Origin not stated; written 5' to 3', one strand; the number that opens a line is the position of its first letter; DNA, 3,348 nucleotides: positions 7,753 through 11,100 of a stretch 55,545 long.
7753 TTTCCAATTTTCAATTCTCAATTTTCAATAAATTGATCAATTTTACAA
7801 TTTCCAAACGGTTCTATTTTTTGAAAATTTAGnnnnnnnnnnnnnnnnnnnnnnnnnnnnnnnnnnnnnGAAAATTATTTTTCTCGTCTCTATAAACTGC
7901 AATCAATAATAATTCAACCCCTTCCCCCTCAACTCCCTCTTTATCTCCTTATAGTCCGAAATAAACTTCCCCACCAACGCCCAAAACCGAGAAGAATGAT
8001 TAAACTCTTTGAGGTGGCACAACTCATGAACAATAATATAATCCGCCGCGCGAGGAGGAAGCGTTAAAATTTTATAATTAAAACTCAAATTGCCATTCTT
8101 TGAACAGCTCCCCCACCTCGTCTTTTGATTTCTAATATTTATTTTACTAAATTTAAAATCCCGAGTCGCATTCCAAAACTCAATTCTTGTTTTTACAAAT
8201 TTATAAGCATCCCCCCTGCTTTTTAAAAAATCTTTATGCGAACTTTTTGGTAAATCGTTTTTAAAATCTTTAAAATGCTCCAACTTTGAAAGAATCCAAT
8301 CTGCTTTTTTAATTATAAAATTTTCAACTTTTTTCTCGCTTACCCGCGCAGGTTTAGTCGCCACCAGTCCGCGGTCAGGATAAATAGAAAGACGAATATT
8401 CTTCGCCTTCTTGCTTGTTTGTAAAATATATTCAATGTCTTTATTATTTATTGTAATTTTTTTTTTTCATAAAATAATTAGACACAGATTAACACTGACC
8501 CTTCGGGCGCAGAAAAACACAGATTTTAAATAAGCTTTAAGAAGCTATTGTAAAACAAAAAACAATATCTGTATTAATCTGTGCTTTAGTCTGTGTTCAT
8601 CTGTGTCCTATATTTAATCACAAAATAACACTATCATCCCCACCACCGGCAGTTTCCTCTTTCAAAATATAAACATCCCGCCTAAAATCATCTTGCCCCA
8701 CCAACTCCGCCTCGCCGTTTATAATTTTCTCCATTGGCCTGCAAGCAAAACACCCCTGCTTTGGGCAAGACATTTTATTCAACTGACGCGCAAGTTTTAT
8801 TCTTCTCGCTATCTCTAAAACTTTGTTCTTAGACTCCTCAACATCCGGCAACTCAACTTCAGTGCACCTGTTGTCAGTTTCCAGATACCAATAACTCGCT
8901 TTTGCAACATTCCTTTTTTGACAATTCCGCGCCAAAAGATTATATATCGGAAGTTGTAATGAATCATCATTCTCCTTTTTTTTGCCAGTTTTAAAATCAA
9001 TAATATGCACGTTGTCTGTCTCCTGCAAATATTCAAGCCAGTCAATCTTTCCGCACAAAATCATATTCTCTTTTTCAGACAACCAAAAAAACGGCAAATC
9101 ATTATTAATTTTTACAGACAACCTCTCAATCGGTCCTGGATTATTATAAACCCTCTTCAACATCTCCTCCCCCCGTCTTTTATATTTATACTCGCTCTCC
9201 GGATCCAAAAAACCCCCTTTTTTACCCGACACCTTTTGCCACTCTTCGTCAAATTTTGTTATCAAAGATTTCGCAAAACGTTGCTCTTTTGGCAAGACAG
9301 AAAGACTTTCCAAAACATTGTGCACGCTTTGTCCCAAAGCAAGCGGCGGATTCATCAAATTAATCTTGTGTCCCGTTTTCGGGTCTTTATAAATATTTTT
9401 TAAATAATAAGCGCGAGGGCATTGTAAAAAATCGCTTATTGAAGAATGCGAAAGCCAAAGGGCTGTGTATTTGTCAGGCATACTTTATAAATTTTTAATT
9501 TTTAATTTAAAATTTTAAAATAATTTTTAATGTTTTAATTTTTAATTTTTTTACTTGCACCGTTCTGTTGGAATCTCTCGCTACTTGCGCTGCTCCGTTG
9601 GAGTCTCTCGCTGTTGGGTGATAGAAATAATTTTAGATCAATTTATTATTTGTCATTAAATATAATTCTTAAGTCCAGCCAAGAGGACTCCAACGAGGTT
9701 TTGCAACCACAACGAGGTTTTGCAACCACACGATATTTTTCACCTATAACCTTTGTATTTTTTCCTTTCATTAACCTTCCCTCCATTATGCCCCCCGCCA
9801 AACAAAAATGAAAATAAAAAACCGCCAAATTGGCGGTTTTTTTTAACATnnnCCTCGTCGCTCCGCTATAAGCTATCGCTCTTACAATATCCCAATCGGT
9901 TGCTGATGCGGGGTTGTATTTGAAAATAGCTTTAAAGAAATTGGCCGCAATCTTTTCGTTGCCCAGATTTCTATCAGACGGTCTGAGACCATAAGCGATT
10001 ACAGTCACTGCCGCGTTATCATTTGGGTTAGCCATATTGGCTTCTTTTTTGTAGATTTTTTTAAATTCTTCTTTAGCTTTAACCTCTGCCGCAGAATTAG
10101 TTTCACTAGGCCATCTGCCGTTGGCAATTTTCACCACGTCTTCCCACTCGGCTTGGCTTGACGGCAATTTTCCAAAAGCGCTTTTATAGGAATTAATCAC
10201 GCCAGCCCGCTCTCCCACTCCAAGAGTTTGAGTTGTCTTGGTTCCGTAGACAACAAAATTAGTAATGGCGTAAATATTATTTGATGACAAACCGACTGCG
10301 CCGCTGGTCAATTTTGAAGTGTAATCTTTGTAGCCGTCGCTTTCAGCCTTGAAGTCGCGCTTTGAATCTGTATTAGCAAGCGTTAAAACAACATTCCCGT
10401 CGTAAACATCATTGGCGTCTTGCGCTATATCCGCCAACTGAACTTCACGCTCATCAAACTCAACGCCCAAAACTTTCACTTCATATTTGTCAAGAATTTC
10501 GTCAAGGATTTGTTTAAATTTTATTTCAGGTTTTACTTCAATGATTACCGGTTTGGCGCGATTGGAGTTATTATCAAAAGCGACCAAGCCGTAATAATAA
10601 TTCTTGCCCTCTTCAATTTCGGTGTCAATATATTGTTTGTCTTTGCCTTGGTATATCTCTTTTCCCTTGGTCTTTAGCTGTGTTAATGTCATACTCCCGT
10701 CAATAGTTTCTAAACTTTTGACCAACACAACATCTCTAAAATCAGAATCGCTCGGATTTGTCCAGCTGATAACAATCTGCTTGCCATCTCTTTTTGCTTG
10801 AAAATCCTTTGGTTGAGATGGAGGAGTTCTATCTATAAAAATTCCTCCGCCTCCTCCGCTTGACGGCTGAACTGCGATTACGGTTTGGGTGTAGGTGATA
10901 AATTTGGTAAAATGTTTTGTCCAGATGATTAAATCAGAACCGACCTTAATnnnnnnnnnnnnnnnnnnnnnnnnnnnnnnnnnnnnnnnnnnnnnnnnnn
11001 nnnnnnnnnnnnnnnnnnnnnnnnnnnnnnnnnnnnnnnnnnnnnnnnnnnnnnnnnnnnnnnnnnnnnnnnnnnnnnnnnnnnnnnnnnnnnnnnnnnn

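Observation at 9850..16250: Adjacent cohesin-bearing giant surface protein and dockerin-bearing subtilase: a putative cell-surface protease docking module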

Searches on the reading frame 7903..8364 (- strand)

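Call 76: search_protein_families(library=pfam, proteins=[window:7903-8364:-], max_evalue=0.001)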
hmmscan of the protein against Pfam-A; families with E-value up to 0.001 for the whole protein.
window:7903-8364:- (153 aa): 2 families
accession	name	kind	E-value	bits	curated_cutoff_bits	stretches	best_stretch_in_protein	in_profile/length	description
PF01863.23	YgjP-like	-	1.8e-42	146.1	26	1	52-146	111-205/207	YgjP-like, metallopeptidase domain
PF08325.16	WLM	-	0.00081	20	26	0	110-143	86-119/190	WLM domain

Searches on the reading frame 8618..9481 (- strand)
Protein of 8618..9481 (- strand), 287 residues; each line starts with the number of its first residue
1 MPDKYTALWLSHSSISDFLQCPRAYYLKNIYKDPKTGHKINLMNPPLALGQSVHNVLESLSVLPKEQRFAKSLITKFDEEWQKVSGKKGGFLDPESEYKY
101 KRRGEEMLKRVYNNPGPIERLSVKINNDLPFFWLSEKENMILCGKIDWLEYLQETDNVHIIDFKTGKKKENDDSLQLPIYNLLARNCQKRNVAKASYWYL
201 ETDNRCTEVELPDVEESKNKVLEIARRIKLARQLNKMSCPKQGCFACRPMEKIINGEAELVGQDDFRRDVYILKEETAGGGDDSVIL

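Call 76: search_protein_families(library=pfam, proteins=[window:8618-9481:-], max_evalue=0.001)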
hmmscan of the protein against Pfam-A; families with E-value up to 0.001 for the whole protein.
window:8618-9481:- (287 aa): 2 families
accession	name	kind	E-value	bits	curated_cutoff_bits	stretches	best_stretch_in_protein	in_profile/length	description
PF12705.13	PDDEXK_1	-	1.1e-23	84.9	22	1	10-236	2-226/247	PD-(D/E)XK nuclease superfamily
PF01930.23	Cas_Cas4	-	4.1e-05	24.2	22.7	1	142-241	52-144/160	Domain of unknown function DUF83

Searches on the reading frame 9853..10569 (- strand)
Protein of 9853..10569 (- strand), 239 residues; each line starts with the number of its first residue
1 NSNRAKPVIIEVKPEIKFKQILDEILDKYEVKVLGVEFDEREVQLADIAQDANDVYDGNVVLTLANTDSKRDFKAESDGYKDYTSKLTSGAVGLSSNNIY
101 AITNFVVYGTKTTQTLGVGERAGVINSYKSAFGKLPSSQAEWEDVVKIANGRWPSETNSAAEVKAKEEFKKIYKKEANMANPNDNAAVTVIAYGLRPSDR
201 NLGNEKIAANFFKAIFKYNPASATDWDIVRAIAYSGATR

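Call 29: find_homologous_proteins(query=window:9853-10569:-, max_evalue=0.001)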
Query window:9853-10569:- (239 aa): 407 proteins with E <= 0.001 among 987 candidates; the best 120 are listed.
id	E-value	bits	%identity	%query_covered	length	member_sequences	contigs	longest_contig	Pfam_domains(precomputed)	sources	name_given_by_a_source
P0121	3.3e-82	294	65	89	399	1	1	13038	-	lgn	-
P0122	1.5e-81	291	65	88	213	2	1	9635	-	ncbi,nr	ncbi:hypothetical protein KKF23_04375, partial [Patescibacteria group bacterium]|nr:hypothetical pro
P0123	2.9e-80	287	63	88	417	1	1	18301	-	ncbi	-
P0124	1.1e-79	285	66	88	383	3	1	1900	-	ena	-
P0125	7.8e-79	282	63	89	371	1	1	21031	-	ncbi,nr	ncbi:hypothetical protein L6249_01115 [Candidatus Parcubacteria bacterium]|nr:hypothetical protein [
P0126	1.3e-78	282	62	87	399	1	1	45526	-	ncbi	-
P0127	2.6e-77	277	63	84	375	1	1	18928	-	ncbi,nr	ncbi:MAG: hypothetical protein Q8N21_03560 [bacterium]|nr:hypothetical protein [bacterium]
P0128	3.1e-77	277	62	86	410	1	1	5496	-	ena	-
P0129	7.9e-77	276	61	87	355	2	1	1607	-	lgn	-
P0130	2.5e-76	274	60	90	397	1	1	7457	-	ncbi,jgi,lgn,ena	-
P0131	2.7e-76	274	62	88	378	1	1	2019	-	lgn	-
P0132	5.0e-76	273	58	97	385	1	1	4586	-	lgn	-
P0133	5.9e-76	273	61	84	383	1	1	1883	-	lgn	-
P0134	7.4e-76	273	60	89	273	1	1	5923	-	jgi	-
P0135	9.5e-76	272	60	86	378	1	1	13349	-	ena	-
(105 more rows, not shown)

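Call 46: predict_structure(alignment_id=A1)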
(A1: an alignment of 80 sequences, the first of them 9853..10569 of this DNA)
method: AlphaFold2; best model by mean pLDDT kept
length: 239 residues; sequences in the alignment: 80
mean_pLDDT: 90.1   pTM: 0.80
mean pLDDT of the five models: 90.1, 89.7, 89.3, 88.7, 88.4
residues with pLDDT >= 90: 192; 70-90: 13; 50-70: 24; < 50: 10
segments of 3 or more residues with pLDDT < 50: 1-3, 10-13
pLDDT, mean of each block of 10 residues (from residue 1): 50 51 63 64 94 98 97 98 97 96 98 96 98 98 98 96 98 97 97 94 96 97 95 93
secondary structure, 60 per line:
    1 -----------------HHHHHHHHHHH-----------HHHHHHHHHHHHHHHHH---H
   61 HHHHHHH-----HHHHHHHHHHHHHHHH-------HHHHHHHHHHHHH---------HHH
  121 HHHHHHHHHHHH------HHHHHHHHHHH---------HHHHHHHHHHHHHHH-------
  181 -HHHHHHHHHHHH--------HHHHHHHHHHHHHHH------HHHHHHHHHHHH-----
elements in order: H18-28 H40-56 H60-67 H73-88 H96-108 H118-132 H139-149 H159-173 H182-193 H202-216 H223-234

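Call 50: fold_search(model_id=the predicted structure, library=pdb)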
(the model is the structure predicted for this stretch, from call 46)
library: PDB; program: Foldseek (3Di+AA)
matches with E <= 10: 78; with E <= 0.001: 0
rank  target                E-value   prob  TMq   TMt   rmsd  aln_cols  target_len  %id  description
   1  8f6r_A                5.7e-01  0.09  0.13  0.14  16.8       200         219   10  CryoEM structure of designed modular protein oligomer C6-79 (released 2023-11-29)
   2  1tlv                  2.8e+00  0.05  0.16  0.18  15.9       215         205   12  Structure of the native and inactive LicT PRD from B. subtilis (released 2005-02-08)
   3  8tlp_A                3.1e+00  0.06  0.18  0.19  16.1       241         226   13  Computationally designed tunable C2 symmetric tandem repeat homodimer, D_3_633_8x without peptide (released 2024-12-11)
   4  6pfv_A                3.1e+00  0.03  0.13  0.14  21.1       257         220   13  Structure of S. venezuelae RisG-WhiG-c-di-GMP complex: orthorhombic crystal form (released 2019-11-13)
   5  9n6x_ST               3.7e+00  0.03  0.14  0.08  15.8       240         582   12  SSU processome maturation and disassembly, State B (released 2025-11-05)
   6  5vxa_A                3.9e+00  0.04  0.18  0.21  13.7       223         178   10  Structure of the human Mesh1-NADPH complex (released 2018-05-23)
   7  7u8o_S                3.9e+00  0.03  0.13  0.13  15.0       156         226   11  Structure of porcine V-ATPase with mEAK7 and SidK, Rotary state 2 (released 2022-07-06)
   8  1xwm                  4.1e+00  0.02  0.11  0.12  18.4       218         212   10  The crystal structure of PhoU (phosphate uptake regulator), Structural genomics (released 2004-12-14)
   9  7xqe_B                4.5e+00  0.02  0.14  0.16  16.3       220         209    7  Crystal Structure of human RORgamma (C455E) LBD in complex with compound XY039 (released 2023-05-31)
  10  1rqh                  4.5e+00  0.02  0.13  0.08  14.7       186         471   12  Propionibacterium shermanii transcarboxylase 5S subunit bound to pyruvic acid (released 2004-09-07)
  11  8yzx_A                4.5e+00  0.02  0.12  0.10  20.5       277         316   13  Sesquiterpene synthase SydA (released 2025-04-30)
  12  4rgv_A                4.7e+00  0.02  0.12  0.10  17.1       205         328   10  Crystal structure of the Methanocaldococcus jannaschii G1PDH (released 2015-07-22)
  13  7o8c_B                4.7e+00  0.02  0.15  0.08  16.9       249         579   12  Structure of SGBP BO2743 from Bacteroides ovatus (released 2021-12-08)
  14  7p1k_A                4.7e+00  0.02  0.14  0.10  17.3       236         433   13  Cryo EM structure of bison NHA2 in nano disc structure (released 2022-01-26)
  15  9fqr_Ib               4.9e+00  0.03  0.16  0.13  18.4       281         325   13  96-nm repeat of axonemal doublet microtubules from bovine sperm (released 2025-03-26)
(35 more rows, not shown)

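Call 61: search_protein_families(library=pfam, alignment_id=A1, max_evalue=0.01)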
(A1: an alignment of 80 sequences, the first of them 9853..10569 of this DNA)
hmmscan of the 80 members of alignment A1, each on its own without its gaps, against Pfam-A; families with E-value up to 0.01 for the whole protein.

A. member 1, window:9853-10569:- (239 aa): 0 families

B. families by the number of members that match (of 80 scanned): 14 families
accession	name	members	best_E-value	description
PF16421.10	E2F_CC-MB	5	0.0034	E2F transcription factor CC-MB domain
PF13287.12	Fn3_assoc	4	3.2e-11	Fn3 associated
PF13290.12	CHB_HEX_C_1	3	3.1e-14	Chitobiase/beta-hexosaminidase C-terminal domain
PF00041.27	fn3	2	4.2e-07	Fibronectin type III domain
PF17936.7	Big_6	2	0.0026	Bacterial Ig domain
PF21910.2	GH85_C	2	0.0027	GH85 endohexosaminidases, C-terminal domain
PF01833.30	TIG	1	5.9e-12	IPT/TIG domain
PF16410.10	DUF5018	1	9.6e-08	Domain of unknown function (DUF5018)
PF19077.6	Big_13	1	0.00012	Bacterial Ig-like domain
PF16403.11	Bact_surface_Ig-like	1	0.00099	Bacterial surface protein, Ig-like domain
PF05285.17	SDA1_dom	1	0.0023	SDA1, conserved domain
PF05899.18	Cupin_3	1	0.0052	EutQ-like cupin domain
PF05887.16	Trypan_PARP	1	0.0068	Procyclic acidic repetitive protein (PARP)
PF18370.7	RGI_lyase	1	0.0096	Rhamnogalacturonan I lyases beta-sheet domain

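Call 93: fold_search(model_id=the predicted structure, library=viral)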
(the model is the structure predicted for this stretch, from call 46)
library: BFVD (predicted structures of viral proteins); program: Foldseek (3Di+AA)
matches with E <= 10: 137; with E <= 0.001: 0
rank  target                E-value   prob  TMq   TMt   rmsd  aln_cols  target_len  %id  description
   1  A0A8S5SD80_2          2.2e-01  0.23  0.19  0.05  16.6       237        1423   10  Minor tail protein [Siphoviridae sp. ctnpt50]
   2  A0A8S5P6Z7            5.0e-01  0.16  0.20  0.06  17.1       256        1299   11  Minor tail protein [Siphoviridae sp. ctsUY14]
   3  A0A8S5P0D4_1          6.3e-01  0.16  0.20  0.08  17.3       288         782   11  Minor tail protein [Siphoviridae sp. ctTBR23]
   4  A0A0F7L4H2            7.6e-01  0.16  0.22  0.13  18.8       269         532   11  Tail tape measure protein [uncultured marine virus]
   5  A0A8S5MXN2            7.6e-01  0.10  0.19  0.06  21.6       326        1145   11  Tail tape measure protein [Siphoviridae sp. ctM4P7]
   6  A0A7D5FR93            8.0e-01  0.23  0.28  0.18  18.8       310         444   12  Tape measure protein [Gordonia phage Magel]
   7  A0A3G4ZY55            1.0e+00  0.25  0.15  0.11  23.6       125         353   14  Ankyrin repeat protein [Faunusvirus sp.]
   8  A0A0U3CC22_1          1.1e+00  0.20  0.27  0.10  22.8       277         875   10  Putative tail length tape-measure protein [Pseudomonas phage SM1]
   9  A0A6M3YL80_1          1.1e+00  0.18  0.25  0.07  15.0       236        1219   11  (no name in the UniProt tables at hand)
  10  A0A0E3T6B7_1          1.1e+00  0.13  0.21  0.06  16.8       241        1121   10  Tape measure protein [Bacillus phage Stills]
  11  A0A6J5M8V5            1.3e+00  0.08  0.17  0.05  32.0       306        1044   10  Uncharacterized protein [uncultured Caudovirales phage]
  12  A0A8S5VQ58            1.4e+00  0.06  0.15  0.14  20.2       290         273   10  (no name in the UniProt tables at hand)
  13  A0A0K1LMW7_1          1.7e+00  0.10  0.20  0.08  17.8       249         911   12  Tape measure protein [Caulobacter phage Seuss]
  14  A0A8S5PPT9            1.8e+00  0.18  0.24  0.26  17.1       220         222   13  Minor tail protein [Myoviridae sp. ctTBm11]
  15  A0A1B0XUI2            1.9e+00  0.12  0.22  0.20  10.8       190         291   12  (no name in the UniProt tables at hand)
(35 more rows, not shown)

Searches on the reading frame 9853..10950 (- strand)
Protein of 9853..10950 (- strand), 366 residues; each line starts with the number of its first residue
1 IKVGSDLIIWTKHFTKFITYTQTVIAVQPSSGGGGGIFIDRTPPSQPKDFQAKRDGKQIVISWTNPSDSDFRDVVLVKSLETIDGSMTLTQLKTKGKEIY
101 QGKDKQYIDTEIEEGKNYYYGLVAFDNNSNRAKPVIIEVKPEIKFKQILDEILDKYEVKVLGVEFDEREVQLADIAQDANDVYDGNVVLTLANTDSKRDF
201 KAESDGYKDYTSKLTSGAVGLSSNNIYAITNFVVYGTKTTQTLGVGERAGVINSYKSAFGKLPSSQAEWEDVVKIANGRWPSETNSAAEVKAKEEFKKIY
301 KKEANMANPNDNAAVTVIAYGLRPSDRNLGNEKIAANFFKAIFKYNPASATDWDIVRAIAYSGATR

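Call 8: search_protein_families(library=pfam, proteins=[window:9853-10950:-], max_evalue=10)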
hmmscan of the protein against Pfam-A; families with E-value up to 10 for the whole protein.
window:9853-10950:- (366 aa): 2 families
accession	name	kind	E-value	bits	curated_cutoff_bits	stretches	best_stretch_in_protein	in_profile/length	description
PF16655.11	PhoD_N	-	0.019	15.9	30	1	284-326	28-70/90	PhoD-like phosphatase, N-terminal domain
PF08722.17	Tn7_TnsA-like_N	-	0.079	14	26.5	1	122-154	32-56/85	TnsA-like endonuclease N terminal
